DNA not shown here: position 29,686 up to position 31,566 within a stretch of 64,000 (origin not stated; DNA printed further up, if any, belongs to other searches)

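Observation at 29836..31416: NIT domain fused to a Crp/Fnr regulator with a C-terminal four-Cys cluster: candidate single-polypeptide nitrate plus oxygen sensor for the nar locus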

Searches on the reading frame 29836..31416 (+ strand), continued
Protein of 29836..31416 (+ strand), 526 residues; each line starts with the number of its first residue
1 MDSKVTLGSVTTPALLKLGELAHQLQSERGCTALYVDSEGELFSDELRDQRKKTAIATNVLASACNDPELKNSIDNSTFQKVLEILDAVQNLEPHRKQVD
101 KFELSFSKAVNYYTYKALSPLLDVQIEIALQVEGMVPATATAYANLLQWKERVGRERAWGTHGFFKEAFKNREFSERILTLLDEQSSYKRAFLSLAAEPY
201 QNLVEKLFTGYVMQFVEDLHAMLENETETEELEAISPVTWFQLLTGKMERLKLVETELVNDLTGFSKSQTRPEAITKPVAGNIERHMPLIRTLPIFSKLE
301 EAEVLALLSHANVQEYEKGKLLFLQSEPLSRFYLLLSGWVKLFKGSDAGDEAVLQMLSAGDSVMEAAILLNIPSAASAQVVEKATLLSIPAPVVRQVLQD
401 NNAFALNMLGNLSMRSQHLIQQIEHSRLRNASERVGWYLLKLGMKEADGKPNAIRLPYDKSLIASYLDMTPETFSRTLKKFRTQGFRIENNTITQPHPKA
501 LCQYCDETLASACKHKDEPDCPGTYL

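Call 15: search_solved_structures(query=window:29836-31413:+, max_evalue=0.01, show_alignments=2)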
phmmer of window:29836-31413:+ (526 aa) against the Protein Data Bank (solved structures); distinct sequences matched with E-value up to 0.01: 83 (the best 60 are shown).
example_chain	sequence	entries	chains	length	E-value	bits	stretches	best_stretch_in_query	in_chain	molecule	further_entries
3fx3_A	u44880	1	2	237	3.6e-30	108.5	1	290-493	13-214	Cyclic nucleotide-binding protein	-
3h3z_A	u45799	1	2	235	3.8e-30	108.4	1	291-494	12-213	Cyclic nucleotide-binding protein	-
3dkw_A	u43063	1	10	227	1.4e-27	99.9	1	286-486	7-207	DNR protein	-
2z69_A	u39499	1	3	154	3.2e-15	59.2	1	286-426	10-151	DNR protein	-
3i54_A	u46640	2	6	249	4.7e-11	45.4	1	286-493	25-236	Transcriptional regulator, Crp/Fnr family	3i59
3d0s_A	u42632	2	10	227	5.8e-11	45.1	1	290-493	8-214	TRANSCRIPTIONAL REGULATORY PROTEIN | PROBABLE TRANSCRIPTIONAL REGULATORY PROTEIN (PROBABLY CRP/ FNR-FAMILY)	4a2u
3mzh_A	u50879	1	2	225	7.2e-11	44.8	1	291-493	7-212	PROBABLE TRANSCRIPTIONAL REGULATORY PROTEIN (PROBABLY CRP/FNR-FAMILY)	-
3h3u_A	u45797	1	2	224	9.4e-11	44.4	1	293-493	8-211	PROBABLE TRANSCRIPTIONAL REGULATORY PROTEIN (PROBABLY CRP/FNR-FAMILY)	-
9ya0_MA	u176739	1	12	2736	8.6e-10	41.3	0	282-406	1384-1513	PCR12, TGME49_219070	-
8h3v_X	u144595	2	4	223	1.2e-09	40.8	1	313-499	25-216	NtcA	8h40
3la2_A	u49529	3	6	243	1.5e-09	40.5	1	313-499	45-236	Global nitrogen regulator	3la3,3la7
3r6s_A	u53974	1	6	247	1.9e-09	40.1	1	282-493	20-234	transcription regulator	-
4byy_A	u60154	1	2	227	3.6e-09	39.2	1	293-493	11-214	TRANSCRIPTIONAL REGULATOR, CRP/FNR FAMILY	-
4cyd_A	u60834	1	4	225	4.1e-09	39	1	294-493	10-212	PROBABLE TRANSCRIPTION REGULATOR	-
9qlt_A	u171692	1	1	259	4.7e-09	38.8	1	315-502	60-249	FNR type regulator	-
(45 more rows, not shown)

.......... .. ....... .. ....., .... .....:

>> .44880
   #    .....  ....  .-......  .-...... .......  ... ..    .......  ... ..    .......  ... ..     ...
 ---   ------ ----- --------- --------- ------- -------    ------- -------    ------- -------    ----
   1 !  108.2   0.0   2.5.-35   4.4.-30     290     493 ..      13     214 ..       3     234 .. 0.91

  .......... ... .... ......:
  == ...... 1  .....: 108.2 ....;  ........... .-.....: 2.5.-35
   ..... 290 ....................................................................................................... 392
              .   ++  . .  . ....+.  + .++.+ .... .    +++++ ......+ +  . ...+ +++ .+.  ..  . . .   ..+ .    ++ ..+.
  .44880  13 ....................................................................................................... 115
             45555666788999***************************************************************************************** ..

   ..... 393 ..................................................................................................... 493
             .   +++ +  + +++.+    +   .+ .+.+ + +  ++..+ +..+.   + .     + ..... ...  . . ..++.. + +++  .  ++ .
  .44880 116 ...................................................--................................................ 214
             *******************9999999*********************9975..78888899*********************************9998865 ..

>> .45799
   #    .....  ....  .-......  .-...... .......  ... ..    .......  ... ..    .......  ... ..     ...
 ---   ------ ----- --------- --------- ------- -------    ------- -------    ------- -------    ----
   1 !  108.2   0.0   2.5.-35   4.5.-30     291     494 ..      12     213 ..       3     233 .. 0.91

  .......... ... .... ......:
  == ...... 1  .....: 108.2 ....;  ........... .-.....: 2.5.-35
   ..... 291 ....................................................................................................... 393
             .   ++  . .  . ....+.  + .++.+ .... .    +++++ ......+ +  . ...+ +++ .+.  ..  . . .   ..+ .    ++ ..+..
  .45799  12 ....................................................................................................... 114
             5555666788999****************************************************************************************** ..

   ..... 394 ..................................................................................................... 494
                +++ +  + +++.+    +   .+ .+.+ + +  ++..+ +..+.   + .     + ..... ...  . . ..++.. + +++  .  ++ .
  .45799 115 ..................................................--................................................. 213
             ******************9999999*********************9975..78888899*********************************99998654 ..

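Call 17: find_related_loci(query=A1, collection=genome_contigs, flank=10000)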
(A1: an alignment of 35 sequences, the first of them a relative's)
Query A1 (526 aa) in genome_contigs; peptide patterns used: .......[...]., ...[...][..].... (x = any residue, [..] = any of these).
193 stretches matched a pattern; 151 encode a relative of the query (tblastn E <= 1e-3); the best 80 are kept; 80 distinct loci.
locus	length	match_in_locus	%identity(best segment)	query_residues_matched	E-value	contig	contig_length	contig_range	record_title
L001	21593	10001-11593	74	1-526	0e+0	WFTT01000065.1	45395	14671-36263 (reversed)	MAG: Robiginitomaculum sp. isolate S139_40 k151_328398, whole genome shotgun sequence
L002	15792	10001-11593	74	1-526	0e+0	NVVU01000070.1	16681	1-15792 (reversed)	MAG: Robiginitomaculum sp. isolate NORP55 Contig_source1382A_7164, whole genome shotgun sequence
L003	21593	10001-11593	75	1-526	0e+0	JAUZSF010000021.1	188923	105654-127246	MAG: Robiginitomaculum sp. isolate Faavne_M6_B16 Faavne_M6_B16-contig_4312_pilon, whole genome shotgun sequence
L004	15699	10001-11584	74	1-525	0e+0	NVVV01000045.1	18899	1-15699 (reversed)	MAG: Robiginitomaculum sp. isolate NORP54 Contig_source1382A_6214, whole genome shotgun sequence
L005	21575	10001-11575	72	1-526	0e+0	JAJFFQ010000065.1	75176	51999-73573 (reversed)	MAG: Robiginitomaculum sp. isolate OFTM234 OFTM234_64, whole genome shotgun sequence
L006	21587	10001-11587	73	1-526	0e+0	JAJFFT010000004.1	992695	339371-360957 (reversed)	MAG: Robiginitomaculum sp. isolate OFTM401 OFTM401_3, whole genome shotgun sequence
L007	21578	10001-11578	71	1-526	0e+0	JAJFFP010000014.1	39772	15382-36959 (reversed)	MAG: Robiginitomaculum sp. isolate OFTM175 OFTM175_13, whole genome shotgun sequence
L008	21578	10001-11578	67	1-526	0e+0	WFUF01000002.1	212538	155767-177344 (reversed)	MAG: Robiginitomaculum sp. isolate S139_58 k151_139024, whole genome shotgun sequence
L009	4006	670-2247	66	1-526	0e+0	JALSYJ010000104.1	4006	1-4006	MAG: Robiginitomaculum sp. isolate S012_metabat1_scaf2bin.002 S012_NODE_21533_length_4006_cov_4.978087, whole genome sho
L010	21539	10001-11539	62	14-526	0e+0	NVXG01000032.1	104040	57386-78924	MAG: Robiginitomaculum sp. isolate NORP17 Contig_source1382A_23357, whole genome shotgun sequence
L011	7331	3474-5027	59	9-526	0e+0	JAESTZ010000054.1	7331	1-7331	MAG: Robiginitomaculum sp. isolate NORP327 CoAssembly_1588740, whole genome shotgun sequence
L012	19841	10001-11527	59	18-526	0e+0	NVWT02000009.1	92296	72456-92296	MAG: Robiginitomaculum sp. isolate NORP30 Contig_source1383C_683, whole genome shotgun sequence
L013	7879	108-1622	57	18-526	0e+0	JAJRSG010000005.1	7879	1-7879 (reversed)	MAG: Alphaproteobacteria bacterium isolate Dive100_bin4.62 k141_94803, whole genome shotgun sequence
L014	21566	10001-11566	55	1-526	0e+0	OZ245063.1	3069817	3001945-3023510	MAG: Robiginitomaculum sp. isolate c67e7c7b-29c4-4048-b9fa-ee96463f4d3a genome assembly, chromosome: 1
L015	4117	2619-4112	58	18-518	0e+0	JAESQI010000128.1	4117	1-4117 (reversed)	MAG: Robiginitomaculum sp. isolate NORP222 MHASMcontig_302133, whole genome shotgun sequence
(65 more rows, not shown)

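Call 27: predict_structure(alignment_id=A1)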
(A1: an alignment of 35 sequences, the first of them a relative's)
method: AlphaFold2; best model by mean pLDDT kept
length: 526 residues; sequences in the alignment: 35
mean_pLDDT: 82.1   pTM: 0.59
mean pLDDT of the five models: 82.1, 81.9, 81.1, 79.4, 76.2
residues with pLDDT >= 90: 147; 70-90: 313; 50-70: 45; < 50: 21
segments of 3 or more residues with pLDDT < 50: 1-7, 265-278
pLDDT, mean of each block of 10 residues (from residue 1): 46 93 98 95 96 97 90 84 91 96 92 87 85 73 86 94 88 81 82 82 89 86 74 86 95 94 52 45 77 78 82 84 81 86 75 80 85 85 85 80 79 70 65 87 71 78 80 89 88 85 81 74 61
secondary structure, 60 per line:
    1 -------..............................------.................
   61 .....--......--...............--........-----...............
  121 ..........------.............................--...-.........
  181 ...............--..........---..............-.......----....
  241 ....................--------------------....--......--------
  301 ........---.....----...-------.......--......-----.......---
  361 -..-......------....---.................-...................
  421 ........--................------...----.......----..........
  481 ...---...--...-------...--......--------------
elements in order: H8-37 H44-65 H68-73 H76-90 H93-100 H106-130 H137-165 H172-195 H198-207 H211-224 H226-232 H237-260 H281-284 H287-292 H301-308 E312-316 E321-323 E331-337 E340-345 E351-357 H365-370 E377-380 E384-390 H391-400 H402-428 H431-446 E453-455 H460-466 H471-483 E487-489 E492-494 H507-512

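Call 33: fold_search(model_id=the predicted structure, library=pdb)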
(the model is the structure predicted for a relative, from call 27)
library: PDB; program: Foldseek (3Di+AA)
matches with E <= 10: 1080; with E <= 0.001: 595
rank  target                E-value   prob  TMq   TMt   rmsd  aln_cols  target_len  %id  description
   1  3h3z_A                1.8e-12  1.00  0.34  0.71   4.3       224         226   30  Crystal structure of a putative cyclic nucleotide binding protein (spoa0323) from ruegeria pomeroyi dss-3 at 2.35 A re (released 2009-05-05)
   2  3fx3_A                2.7e-12  1.00  0.34  0.74   4.2       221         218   31  Structure of a putative cAMP-binding regulatory protein from Silicibacter pomeroyi DSS-3 (released 2009-03-24)
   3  3h3z_B                4.9e-12  1.00  0.34  0.71   4.3       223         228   31  Crystal structure of a putative cyclic nucleotide binding protein (spoa0323) from ruegeria pomeroyi dss-3 at 2.35 A re (released 2009-05-05)
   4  4cyd_A                5.6e-12  1.00  0.38  0.85   2.7       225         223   21  GlxR bound to cAMP (released 2014-12-17)
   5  3fx3_B                6.4e-12  1.00  0.34  0.70   4.9       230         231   30  Structure of a putative cAMP-binding regulatory protein from Silicibacter pomeroyi DSS-3 (released 2009-03-24)
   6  4a2u_H                6.9e-12  1.00  0.38  0.83   2.9       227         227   21  CRP(CAP) from Myco. Tuberculosis, with cAMP (released 2012-10-10)
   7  3d0s_A                1.2e-11  1.00  0.38  0.84   2.8       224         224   20  cAMP receptor protein from m.tuberculosis, cAMP-free form (released 2009-02-03)
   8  3mzh_A                1.4e-11  1.00  0.39  0.86   2.5       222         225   21  Crystal structure of cAMP receptor protein from mycobacterium tuberculosis in complex with cAMP and its DNA binding el (released 2011-06-08)
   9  3r6s_C                1.6e-11  1.00  0.38  0.84   2.7       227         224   22  Crystal structure of GlxR transcription factor from Corynebacterium glutamicum with cAMP (released 2012-03-28)
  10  3i54_D                2.2e-11  1.00  0.38  0.82   3.0       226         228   20  Crystal structure of MtbCRP in complex with cAMP (released 2009-09-08)
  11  3dkw_A                2.3e-11  1.00  0.25  0.52  12.2       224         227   30  Crystal Structure of DNR from Pseudomonas aeruginosa. (released 2009-05-19)
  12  3i54_A                2.8e-11  1.00  0.38  0.84   2.9       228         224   21  Crystal structure of MtbCRP in complex with cAMP (released 2009-09-08)
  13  3r6s_A                3.4e-11  1.00  0.39  0.85   2.7       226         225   22  Crystal structure of GlxR transcription factor from Corynebacterium glutamicum with cAMP (released 2012-03-28)
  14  4byy_A                3.8e-11  1.00  0.37  0.80   3.2       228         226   22  Apo GlxR (released 2014-07-30)
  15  4ev0_D                5.6e-11  1.00  0.24  0.55  14.5       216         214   26  Crystal Structure of Thermus thermophilus Catabolite Activator Protein (released 2012-06-20)
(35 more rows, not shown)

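Call 48: search_protein_families(library=pfam, proteins=[L014:3260-4522:-, L014:6116-8479:+, L014:8544-9176:-, L014:9286-9888:-, L014:11736-13190:-, L014:13192-13665:-, L014:13797-14579:+, L014:15613-16572:+, L014:16582-18174:+, L014:4954-5382:-], max_evalue=0.00001)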
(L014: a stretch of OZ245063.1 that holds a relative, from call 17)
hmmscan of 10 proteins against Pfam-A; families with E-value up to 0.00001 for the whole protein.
L014:3260-4522:- (420 aa): 1 family
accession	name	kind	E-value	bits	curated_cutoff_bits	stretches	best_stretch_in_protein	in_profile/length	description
PF04107.18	GCS2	-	1.9e-52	178.9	21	1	52-325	1-284/291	Glutamate-cysteine ligase family 2(GCS2)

L014:6116-8479:+ (787 aa): 1 family
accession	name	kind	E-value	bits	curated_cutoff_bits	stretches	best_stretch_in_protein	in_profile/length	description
PF00724.26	Oxidored_FMN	-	1.1e-66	225.9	27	1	403-737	2-337/342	NADH:flavin oxidoreductase / NADH oxidase family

L014:8544-9176:- (210 aa): 1 family
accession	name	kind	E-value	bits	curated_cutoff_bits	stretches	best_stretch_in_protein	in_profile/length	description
PF14196.11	ATC_hydrolase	-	2.1e-19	71.2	28.1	1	110-203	57-145/145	L-2-amino-thiazoline-4-carboxylic acid hydrolase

L014:9286-9888:- (200 aa): 1 family
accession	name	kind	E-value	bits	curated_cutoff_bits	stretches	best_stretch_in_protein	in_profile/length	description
PF12804.13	NTP_transf_3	-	1.5e-22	80.9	27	1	8-152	1-149/160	MobA-like NTP transferase domain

L014:11736-13190:- (484 aa): 1 family
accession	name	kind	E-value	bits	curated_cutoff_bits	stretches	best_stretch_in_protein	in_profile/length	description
PF00724.26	Oxidored_FMN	-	1.4e-39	136.7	27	1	28-425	2-338/342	NADH:flavin oxidoreductase / NADH oxidase family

L014:13192-13665:- (157 aa): 4 families
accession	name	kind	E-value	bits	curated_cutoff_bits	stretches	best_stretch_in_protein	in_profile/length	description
PF01047.28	MarR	-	1.5e-14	54.1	24.6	1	41-98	2-59/59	MarR family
PF12802.13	MarR_2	-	2.2e-12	47.4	27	1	39-96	2-60/61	MarR family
PF13463.12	HTH_27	-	4.8e-10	40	22.2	1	40-106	1-68/68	Winged helix DNA-binding domain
PF22381.2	Staph_reg_Sar_Rot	-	1.3e-08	35.2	27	1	34-112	6-84/85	Transcriptional regulator SarA/Rot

L014:13797-14579:+ (260 aa): 1 family
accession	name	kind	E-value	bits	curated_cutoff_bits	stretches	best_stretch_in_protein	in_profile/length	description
PF04199.19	Cyclase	-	5.2e-40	137.4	23.1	1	22-198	1-142/142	Putative cyclase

L014:15613-16572:+ (319 aa): 1 family
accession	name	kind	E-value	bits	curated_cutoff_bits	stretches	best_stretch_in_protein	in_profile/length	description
PF00753.33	Lactamase_B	-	9.2e-10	39.2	22.7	1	56-221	28-195/196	Metallo-beta-lactamase superfamily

L014:16582-18174:+ (530 aa): 2 families
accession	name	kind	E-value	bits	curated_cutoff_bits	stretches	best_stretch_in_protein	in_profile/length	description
PF01494.25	FAD_binding_3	-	1.1e-48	166.7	22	1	31-359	5-338/349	FAD binding domain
PF07992.20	Pyr_redox_2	-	3.4e-07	30.4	26.1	0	29-61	144-176/291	Pyridine nucleotide-disulphide oxidoreductase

L014:4954-5382:- (142 aa): 0 families

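Call 63: find_encoding_contigs(protein=window:29836-31416:+, flank=500, max_places=3)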
Protein window:29836-31416:+ (526 aa): no gene with exactly this product is on record in the collection.

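Call 64: list_cluster_members(proteins=[P0080, P0114, P0002])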
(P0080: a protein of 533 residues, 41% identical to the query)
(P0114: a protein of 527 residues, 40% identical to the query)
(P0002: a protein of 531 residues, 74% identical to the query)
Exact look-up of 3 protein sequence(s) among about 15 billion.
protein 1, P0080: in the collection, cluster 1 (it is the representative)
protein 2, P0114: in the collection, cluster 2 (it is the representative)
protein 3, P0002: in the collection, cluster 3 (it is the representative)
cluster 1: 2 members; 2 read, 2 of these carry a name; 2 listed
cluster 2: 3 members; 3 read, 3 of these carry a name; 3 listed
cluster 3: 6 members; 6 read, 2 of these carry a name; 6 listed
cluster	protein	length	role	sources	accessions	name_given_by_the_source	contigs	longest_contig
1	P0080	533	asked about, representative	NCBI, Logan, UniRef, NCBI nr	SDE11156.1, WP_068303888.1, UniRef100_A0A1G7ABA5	nitrate- and nitrite sensing domain-containing protein [Kordiimonas lacus] | cAMP-binding domain of CRP or a regulatory subunit of cAMP-dependent protein kinases n=1 ...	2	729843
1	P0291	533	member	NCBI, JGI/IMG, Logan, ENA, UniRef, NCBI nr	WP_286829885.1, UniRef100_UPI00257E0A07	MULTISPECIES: nitrate- and nitrite sensing domain-containing protein [Kordiimonas] | CRP-like cAMP-binding protein | nitrate- and nitrite sensing domain-containing protein n=1 Tax=Kordiimonas TaxID=288021 ...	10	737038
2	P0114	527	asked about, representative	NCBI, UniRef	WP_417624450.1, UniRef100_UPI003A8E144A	nitrate- and nitrite sensing domain-containing protein [Paremcibacter congregatus] | nitrate- and nitrite sensing domain-containing protein n=1 Tax=Paremcibacter congregatus ...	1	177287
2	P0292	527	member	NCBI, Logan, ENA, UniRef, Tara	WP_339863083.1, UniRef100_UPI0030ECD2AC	nitrate- and nitrite sensing domain-containing protein [Paremcibacter congregatus] | nitrate- and nitrite sensing domain-containing protein n=1 Tax=Paremcibacter congregatus ... | strand:- start:3043 stop:4626 length:1584 start_codon:yes stop_codon:yes ...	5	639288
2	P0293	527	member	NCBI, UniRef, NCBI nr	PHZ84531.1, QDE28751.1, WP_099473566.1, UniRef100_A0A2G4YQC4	nitrate- and nitrite sensing domain-containing protein [Paremcibacter congregatus] | Cyclic nucleotide-binding domain-containing protein n=1 Tax=Paremcibacter congregatus ...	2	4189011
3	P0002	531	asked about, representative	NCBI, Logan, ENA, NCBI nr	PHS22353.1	MAG: hypothetical protein COA85_11745 [Robiginitomaculum sp.]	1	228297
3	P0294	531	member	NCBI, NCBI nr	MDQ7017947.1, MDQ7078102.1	MAG: nitrate- and nitrite sensing domain-containing protein [Robiginitomaculum sp.] | nitrate- and nitrite sensing domain-containing protein [Robiginitomaculum sp.]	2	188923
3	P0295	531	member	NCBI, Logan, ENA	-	-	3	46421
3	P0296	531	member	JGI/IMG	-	-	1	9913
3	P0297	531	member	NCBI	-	-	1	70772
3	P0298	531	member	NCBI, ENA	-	-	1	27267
